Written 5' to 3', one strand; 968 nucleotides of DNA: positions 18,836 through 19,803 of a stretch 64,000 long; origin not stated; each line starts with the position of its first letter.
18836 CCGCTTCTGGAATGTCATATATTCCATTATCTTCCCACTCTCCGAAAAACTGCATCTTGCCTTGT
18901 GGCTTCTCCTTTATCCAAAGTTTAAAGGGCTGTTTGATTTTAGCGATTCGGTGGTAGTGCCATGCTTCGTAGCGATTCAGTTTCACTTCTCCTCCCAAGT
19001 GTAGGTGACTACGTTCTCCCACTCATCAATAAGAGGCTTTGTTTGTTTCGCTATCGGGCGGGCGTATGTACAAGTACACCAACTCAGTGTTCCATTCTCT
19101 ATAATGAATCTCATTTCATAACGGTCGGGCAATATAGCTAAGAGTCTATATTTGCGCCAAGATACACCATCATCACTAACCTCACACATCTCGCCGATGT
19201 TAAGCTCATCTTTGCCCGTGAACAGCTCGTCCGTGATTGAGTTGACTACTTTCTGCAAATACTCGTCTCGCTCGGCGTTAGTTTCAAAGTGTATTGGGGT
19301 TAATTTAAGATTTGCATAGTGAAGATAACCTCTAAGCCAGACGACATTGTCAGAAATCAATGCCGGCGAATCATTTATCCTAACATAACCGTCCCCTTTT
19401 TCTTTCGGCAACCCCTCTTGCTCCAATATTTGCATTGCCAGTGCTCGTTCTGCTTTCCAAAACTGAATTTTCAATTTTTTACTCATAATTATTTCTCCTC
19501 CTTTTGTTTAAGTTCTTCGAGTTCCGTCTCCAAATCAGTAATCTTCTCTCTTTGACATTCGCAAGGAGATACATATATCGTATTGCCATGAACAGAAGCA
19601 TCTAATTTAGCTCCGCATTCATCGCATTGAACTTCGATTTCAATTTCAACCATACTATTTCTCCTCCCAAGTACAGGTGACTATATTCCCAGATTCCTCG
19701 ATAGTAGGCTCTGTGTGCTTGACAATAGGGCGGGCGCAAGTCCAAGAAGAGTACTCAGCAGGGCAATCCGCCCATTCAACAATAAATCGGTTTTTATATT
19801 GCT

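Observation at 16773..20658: Tandem array of six paralogous genes of unknown function, chained by Shine-Dalgarno sites encoded in their own conserved C-termini and ending in a pentapeptide-repeat protein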

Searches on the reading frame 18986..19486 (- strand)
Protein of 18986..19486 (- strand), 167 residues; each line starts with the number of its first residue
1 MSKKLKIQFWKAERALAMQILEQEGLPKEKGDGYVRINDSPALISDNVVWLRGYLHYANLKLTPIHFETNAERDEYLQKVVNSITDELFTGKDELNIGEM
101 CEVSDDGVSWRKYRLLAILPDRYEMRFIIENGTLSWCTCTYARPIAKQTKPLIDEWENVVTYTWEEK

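Call 8: search_protein_families(library=pfam, proteins=[window:18986-19486:-], max_evalue=1)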
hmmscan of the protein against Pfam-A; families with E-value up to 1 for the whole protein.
window:18986-19486:- (167 aa): 1 family
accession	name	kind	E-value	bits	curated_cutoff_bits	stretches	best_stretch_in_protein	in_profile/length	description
PF06842.17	DUF1242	-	0.017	15.5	25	1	137-147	10-20/35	Protein of unknown function (DUF1242)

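Call 9: search_protein_families(library=phrogs, proteins=[window:18986-19486:-], max_evalue=0.1)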
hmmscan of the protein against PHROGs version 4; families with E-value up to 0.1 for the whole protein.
window:18986-19486:- (167 aa): 0 families

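Call 22: predict_structure(alignment_id=A2)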
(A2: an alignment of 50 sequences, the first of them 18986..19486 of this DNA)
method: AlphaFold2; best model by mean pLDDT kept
length: 167 residues; sequences in the alignment: 50
mean_pLDDT: 82.2   pTM: 0.62
mean pLDDT of the five models: 82.2, 80.7, 74.4, 73.4, 69.1
residues with pLDDT >= 90: 50; 70-90: 85; 50-70: 32; < 50: 0
segments of 3 or more residues with pLDDT < 50: none
pLDDT, mean of each block of 10 residues (from residue 1): 85 89 83 81 72 63 81 91 83 74 88 91 90 82 71 91 85
secondary structure, 60 per line:
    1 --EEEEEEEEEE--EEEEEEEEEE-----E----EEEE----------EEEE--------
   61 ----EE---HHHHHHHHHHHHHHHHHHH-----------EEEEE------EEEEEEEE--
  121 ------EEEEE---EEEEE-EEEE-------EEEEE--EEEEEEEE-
elements in order: E3-12 E15-24 E35-38 E49-52 H70-88 E100-104 E111-118 E127-131 E135-139 E141-144 E152-156 E159-166

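Call 24: fold_search(model_id=the predicted structure, library=pdb)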
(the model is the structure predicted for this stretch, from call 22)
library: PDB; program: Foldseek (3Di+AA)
matches with E <= 10: 431; with E <= 0.001: 0
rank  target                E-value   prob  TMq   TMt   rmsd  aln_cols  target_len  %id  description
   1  5j39_B                3.5e-02  0.80  0.24  0.21  16.0       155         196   12  Crystal Structure of the extended TUDOR domain from TDRD2 (released 2016-04-13)
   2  3ntk_B                3.9e-02  0.82  0.25  0.25  16.2       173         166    7  Crystal structure of Tudor (released 2010-09-15)
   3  6b57_A                4.7e-02  0.77  0.24  0.20  16.0       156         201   11  tudor in complex with ligand (released 2017-11-01)
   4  4b9w_A                5.2e-02  0.82  0.25  0.22  15.9       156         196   10  Structure of extended Tudor domain TD3 from mouse TDRD1 in complex with MILI peptide containing dimethylarginine 45. (released 2012-10-17)
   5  6b57_B                5.2e-02  0.80  0.24  0.20  15.9       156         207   11  tudor in complex with ligand (released 2017-11-01)
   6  5j39_A                5.5e-02  0.75  0.24  0.21  15.9       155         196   11  Crystal Structure of the extended TUDOR domain from TDRD2 (released 2016-04-13)
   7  3ntk_A                6.5e-02  0.75  0.25  0.25  16.2       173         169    7  Crystal structure of Tudor (released 2010-09-15)
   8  6pi7_A                1.0e-01  0.66  0.24  0.22  15.6       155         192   11  Crystal structure of the TDRD2 extended Tudor domain in complex with an antibody fragment and the PIWIL1 peptide (released 2019-07-24)
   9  3nti_A                1.1e-01  0.66  0.26  0.26  16.4       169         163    6  Crystal structure of Tudor and Aubergine [R15(me2s)] complex (released 2010-09-15)
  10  3fdr                  1.2e-01  0.89  0.24  0.40  10.3        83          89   18  Crystal structure of TDRD2 (released 2009-01-06)
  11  4b9x                  1.3e-01  0.54  0.23  0.21  15.3       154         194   11  Structure of extended Tudor domain TD3 from mouse TDRD1 (released 2012-10-17)
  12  5m9n_A                2.7e-01  0.57  0.24  0.20  14.2        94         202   15  Crystal structure of human TDRD1 extended Tudor domain in complex with a symmetrically dimethylated E2F peptide (released 2016-11-16)
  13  3nth_A                3.0e-01  0.44  0.26  0.26  16.8       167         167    6  Crystal structure of Tudor and Aubergine [R13(me2s)] complex (released 2010-09-15)
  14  2o4x_A                3.0e-01  0.41  0.24  0.19  16.8       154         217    8  Crystal structure of human P100 tudor domain (released 2007-02-13)
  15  6zu5_LH0              3.0e-01  0.06  0.15  0.14  16.6       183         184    9  Structure of the Paranosema locustae ribosome in complex with Lso2 (released 2020-11-04)
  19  3qii                  4.0e-01  0.97  0.24  0.63   3.5        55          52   11  Crystal structure of tudor domain 2 of human PHD finger protein 20 (released 2011-02-09)
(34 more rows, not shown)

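Call 27: search_solved_structures(query=A2, max_evalue=10, show_alignments=2)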
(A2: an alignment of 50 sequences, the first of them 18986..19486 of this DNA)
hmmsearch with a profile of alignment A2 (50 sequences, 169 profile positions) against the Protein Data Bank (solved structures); distinct sequences matched with E-value up to 10: 4.
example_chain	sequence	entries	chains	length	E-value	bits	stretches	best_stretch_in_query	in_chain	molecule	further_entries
1ywm_A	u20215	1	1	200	0.25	14.4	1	15-76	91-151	C protein alpha-antigen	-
2o0i_1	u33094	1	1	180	0.46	13.5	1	15-63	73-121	C protein alpha-antigen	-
5lsp_A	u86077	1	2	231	0.56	13.2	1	108-155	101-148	Hepatocyte growth factor receptor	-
4eo2_A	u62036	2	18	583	1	12.4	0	56-78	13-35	Major tail protein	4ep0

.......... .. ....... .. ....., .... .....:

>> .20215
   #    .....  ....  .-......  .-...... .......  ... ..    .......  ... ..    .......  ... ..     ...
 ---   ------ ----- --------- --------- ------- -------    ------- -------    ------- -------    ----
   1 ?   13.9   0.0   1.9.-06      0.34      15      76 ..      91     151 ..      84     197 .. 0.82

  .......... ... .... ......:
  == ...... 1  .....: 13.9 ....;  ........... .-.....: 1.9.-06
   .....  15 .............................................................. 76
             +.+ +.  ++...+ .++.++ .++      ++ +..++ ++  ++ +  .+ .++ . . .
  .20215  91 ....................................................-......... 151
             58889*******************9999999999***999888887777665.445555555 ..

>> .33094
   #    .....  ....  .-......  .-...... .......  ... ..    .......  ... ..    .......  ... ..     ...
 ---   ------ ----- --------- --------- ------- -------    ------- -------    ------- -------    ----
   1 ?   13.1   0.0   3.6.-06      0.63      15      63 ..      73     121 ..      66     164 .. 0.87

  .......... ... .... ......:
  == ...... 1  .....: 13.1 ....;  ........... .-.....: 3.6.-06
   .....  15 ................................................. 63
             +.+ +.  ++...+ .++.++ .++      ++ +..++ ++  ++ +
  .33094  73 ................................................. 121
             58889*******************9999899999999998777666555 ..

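Call 28: fold_search(model_id=the predicted structure, library=viral)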
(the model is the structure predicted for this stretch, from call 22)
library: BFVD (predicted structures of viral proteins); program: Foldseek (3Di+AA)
matches with E <= 10: 779; with E <= 0.001: 1
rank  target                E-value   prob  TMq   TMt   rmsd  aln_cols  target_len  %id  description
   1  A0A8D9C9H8            2.5e-04  1.00  0.43  0.65   3.8       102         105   29  Uncharacterized protein [uncultured marine phage]
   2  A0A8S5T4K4            3.3e-03  1.00  0.35  0.26  15.9       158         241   15  Uncharacterized protein [Siphoviridae sp. ctXYk3]
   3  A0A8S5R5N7            2.2e-02  1.00  0.38  0.45   9.4       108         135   17  Uncharacterized protein [Myoviridae sp. ctxbQ4]
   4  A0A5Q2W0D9            2.9e-02  0.66  0.25  0.22  14.6       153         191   10  (no name in the UniProt tables at hand)
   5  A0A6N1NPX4            4.1e-02  0.98  0.26  0.11   6.5        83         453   18  Uncharacterized protein [Tupanvirus deep ocean]
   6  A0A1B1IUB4            4.6e-02  1.00  0.33  0.35   2.5        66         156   15  (no name in the UniProt tables at hand)
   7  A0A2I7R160            4.8e-02  0.98  0.28  0.25  12.0        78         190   19  (no name in the UniProt tables at hand)
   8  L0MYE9                6.8e-02  0.89  0.23  0.23   9.4        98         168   18  Uncharacterized protein [Edwardsiella phage MSW-3]
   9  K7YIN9                1.0e-01  0.54  0.18  0.35  12.2        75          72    9  Uncharacterized protein [Serratia phage phiMAM1]
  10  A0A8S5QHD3            1.0e-01  0.35  0.19  0.10  13.6       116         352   16  Uncharacterized protein [Myoviridae sp. ctdNl2]
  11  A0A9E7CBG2            1.3e-01  0.69  0.22  0.29   8.3        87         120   13  (no name in the UniProt tables at hand)
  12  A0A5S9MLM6            1.6e-01  1.00  0.27  0.39   3.5        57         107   16  Uncharacterized protein [Enterococcus phage vB_EfaS-DELF1]
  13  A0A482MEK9            1.7e-01  0.60  0.22  0.09   8.8        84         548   13  (no name in the UniProt tables at hand)
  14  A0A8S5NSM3            2.3e-01  0.35  0.21  0.16  14.9       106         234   11  Uncharacterized protein [Siphoviridae sp. ct7iJ31]
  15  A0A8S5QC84            2.3e-01  0.33  0.19  0.16   8.9        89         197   19  Uncharacterized protein [Siphoviridae sp. ctyNQ5]
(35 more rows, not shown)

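Call 29: search_dna_similar(query=window:18986-19486:-, collection=phages, mode=protein, max_evalue=0.001, max_rows=30)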
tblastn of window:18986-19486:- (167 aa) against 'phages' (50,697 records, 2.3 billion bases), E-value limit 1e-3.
No match.

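Call 34: find_related_loci(query=A2, collection=genome_contigs, flank=8000)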
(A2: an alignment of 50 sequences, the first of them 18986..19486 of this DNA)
Query A2 (167 aa) in genome_contigs; peptide patterns used: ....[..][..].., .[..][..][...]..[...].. (x = any residue, [..] = any of these).
236 stretches matched a pattern; 2 encode a relative of the query (tblastn E <= 1e-3); 2 distinct loci.
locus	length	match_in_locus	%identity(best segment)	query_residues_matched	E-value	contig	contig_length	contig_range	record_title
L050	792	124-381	39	1-103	5e-17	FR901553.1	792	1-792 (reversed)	Coraliomargarita sp. CAG:312 genomic scaffold, scf48, whole genome shotgun sequence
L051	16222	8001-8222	39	1-89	2e-16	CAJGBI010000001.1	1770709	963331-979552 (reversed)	Puniceicoccaceae bacterium Marseille-Q1082 genome assembly, contig: contig00001, whole genome shotgun sequence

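Call 40: search_protein_families(library=ncbifam, proteins=[window:18986-19486:-], max_evalue=0.01)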
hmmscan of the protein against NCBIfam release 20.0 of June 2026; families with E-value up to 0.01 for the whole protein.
window:18986-19486:- (167 aa): 0 families

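Call 53: search_protein_families(library=pfam, proteins=[L051:8293-9045:+, L051:9050-9334:+, L051:4175-5683:-, L051:5683-6321:-, L051:6350-6769:-, L051:7112-7666:-, L051:6772-7125:-, L051:9337-9978:-, L051:10193-10552:+, L051:12131-14155:-], max_evalue=0.001)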
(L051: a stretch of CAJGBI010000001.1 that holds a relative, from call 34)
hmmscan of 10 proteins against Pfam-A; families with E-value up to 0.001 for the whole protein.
L051:8293-9045:+ (251 aa): 2 families
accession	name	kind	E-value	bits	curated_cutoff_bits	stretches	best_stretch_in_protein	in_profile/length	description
PF10979.13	DUF2786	-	5e-13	49.2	23.9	1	7-46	2-40/40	Protein of unknown function (DUF2786)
PF23771.1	DUF7168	-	2.1e-10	40.9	25.5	1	76-183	27-120/140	Domain of unknown function (DUF7168)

L051:9050-9334:+ (95 aa): 0 families

L051:4175-5683:- (503 aa): 1 family
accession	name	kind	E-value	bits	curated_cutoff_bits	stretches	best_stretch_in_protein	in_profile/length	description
PF02195.25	ParB_N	-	1.2e-05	25.7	26.3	0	5-70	6-76/95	ParB N-terminal domain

L051:5683-6321:- (213 aa): 1 family
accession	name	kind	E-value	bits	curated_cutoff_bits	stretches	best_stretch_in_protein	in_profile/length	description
PF02195.25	ParB_N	-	2.7e-05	24.5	26.3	1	24-97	6-83/95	ParB N-terminal domain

L051:6350-6769:- (140 aa): 0 families

L051:7112-7666:- (185 aa): 0 families

L051:6772-7125:- (118 aa): 0 families

L051:9337-9978:- (214 aa): 2 families
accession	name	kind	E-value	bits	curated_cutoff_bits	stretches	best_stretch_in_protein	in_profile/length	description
PF07037.17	YfeC-like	-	1.1e-05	26.1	22.9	1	61-84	2-25/122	Transcription regulator YfeC-like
PF12728.13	HTH_17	-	0.00088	19.9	27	0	61-81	3-23/51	Helix-turn-helix domain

L051:10193-10552:+ (120 aa): 0 families

L051:12131-14155:- (675 aa): 2 families
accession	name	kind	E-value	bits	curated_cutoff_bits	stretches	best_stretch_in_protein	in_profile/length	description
PF08707.16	PriCT_2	-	9.1e-22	77.7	22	1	6-79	2-77/77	Primase C terminal 2 (PriCT-2)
PF13481.12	AAA_25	-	3.9e-15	56.4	27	1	347-498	37-194/195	AAA domain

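Call 77: search_protein_families(library=padloc, proteins=[window:18986-19486:-], max_evalue=0.01)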
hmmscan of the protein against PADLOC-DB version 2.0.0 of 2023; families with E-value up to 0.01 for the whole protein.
window:18986-19486:- (167 aa): 0 families

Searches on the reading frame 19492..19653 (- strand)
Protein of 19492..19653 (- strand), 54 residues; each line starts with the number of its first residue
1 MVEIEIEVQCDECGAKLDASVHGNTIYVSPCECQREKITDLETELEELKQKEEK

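Call 8: search_protein_families(library=pfam, proteins=[window:19492-19653:-], max_evalue=1)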
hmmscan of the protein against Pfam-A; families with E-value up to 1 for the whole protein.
window:19492-19653:- (54 aa): 1 family
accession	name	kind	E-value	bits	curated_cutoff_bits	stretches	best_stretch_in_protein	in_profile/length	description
PF05207.18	Zn_ribbon_CSL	-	0.29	11.3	29.2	1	23-50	13-36/55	CSL zinc finger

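Call 9: search_protein_families(library=phrogs, proteins=[window:19492-19653:-], max_evalue=0.1)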
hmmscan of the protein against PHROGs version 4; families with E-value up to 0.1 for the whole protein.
window:19492-19653:- (54 aa): 2 families
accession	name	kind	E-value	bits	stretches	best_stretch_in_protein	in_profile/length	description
phrog_4875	-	unknown function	0.00072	20.7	1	5-50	10-54/77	-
phrog_16186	-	unknown function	0.025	15.5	1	7-42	6-43/50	-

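Call 40: search_protein_families(library=ncbifam, proteins=[window:19492-19653:-], max_evalue=0.01)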
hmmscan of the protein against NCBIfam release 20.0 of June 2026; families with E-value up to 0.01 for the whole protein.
window:19492-19653:- (54 aa): 0 families

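Call 77: search_protein_families(library=padloc, proteins=[window:19492-19653:-], max_evalue=0.01)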
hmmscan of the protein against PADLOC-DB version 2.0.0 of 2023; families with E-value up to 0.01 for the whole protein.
window:19492-19653:- (54 aa): 0 families
